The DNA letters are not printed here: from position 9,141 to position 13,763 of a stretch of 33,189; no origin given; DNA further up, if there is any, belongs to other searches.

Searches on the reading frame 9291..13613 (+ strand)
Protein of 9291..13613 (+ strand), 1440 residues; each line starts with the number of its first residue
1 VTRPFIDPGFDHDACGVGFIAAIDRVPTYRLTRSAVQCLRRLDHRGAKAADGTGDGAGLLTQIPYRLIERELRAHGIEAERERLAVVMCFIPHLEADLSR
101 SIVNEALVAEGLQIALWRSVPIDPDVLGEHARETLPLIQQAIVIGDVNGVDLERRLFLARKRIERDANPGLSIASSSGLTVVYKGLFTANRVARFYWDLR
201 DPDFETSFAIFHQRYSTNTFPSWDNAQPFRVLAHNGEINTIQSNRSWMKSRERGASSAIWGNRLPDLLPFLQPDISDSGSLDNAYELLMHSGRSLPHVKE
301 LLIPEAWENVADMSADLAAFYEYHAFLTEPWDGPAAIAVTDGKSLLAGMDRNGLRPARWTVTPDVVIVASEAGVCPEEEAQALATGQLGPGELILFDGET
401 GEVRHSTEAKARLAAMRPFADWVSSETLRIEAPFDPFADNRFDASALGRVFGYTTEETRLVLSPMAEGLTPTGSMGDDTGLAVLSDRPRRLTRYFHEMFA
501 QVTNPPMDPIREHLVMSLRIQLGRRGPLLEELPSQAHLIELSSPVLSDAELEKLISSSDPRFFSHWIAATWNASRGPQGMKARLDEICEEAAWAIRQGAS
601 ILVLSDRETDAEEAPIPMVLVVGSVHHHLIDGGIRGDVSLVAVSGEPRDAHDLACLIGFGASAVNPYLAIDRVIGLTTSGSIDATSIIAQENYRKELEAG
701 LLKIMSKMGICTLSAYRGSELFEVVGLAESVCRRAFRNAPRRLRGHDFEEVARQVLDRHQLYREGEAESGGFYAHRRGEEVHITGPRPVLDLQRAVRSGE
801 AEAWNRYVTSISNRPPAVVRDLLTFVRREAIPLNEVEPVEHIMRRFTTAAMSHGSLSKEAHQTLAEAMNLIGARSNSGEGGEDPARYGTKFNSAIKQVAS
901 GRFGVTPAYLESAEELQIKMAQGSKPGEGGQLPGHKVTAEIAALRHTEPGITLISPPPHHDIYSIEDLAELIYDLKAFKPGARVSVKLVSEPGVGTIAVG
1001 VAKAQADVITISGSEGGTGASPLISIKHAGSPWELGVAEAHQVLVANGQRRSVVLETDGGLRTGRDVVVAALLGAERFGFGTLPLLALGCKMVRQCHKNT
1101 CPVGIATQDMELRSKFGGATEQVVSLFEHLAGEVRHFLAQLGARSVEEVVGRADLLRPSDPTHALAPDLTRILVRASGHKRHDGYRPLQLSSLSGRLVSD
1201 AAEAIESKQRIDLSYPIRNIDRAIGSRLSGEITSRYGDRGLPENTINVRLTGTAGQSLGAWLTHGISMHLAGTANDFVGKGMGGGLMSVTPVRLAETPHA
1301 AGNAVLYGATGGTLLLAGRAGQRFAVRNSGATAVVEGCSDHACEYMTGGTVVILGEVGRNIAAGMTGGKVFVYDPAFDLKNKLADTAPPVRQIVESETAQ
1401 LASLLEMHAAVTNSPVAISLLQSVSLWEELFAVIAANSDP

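Call 7: search_protein_families(library=pfam, proteins=[window:9291-13613:+])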
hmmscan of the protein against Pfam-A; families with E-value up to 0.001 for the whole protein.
window:9291-13613:+ (1440 aa): 4 families
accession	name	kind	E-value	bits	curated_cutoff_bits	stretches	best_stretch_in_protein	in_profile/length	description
PF01645.23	Glu_synthase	-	4.3e-144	480.7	20.4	1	792-1143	11-368/369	Conserved region in glutamate synthase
PF00310.26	GATase_2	-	5.7e-136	454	19.9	1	15-422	1-420/420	Glutamine amidotransferases class-II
PF04898.20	Glu_syn_central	-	4.5e-98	328.5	22.8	1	449-727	4-276/277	Glutamate synthase central domain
PF01493.24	GXGXG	-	4.2e-66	222.5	32.5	1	1216-1397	2-187/190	GXGXG motif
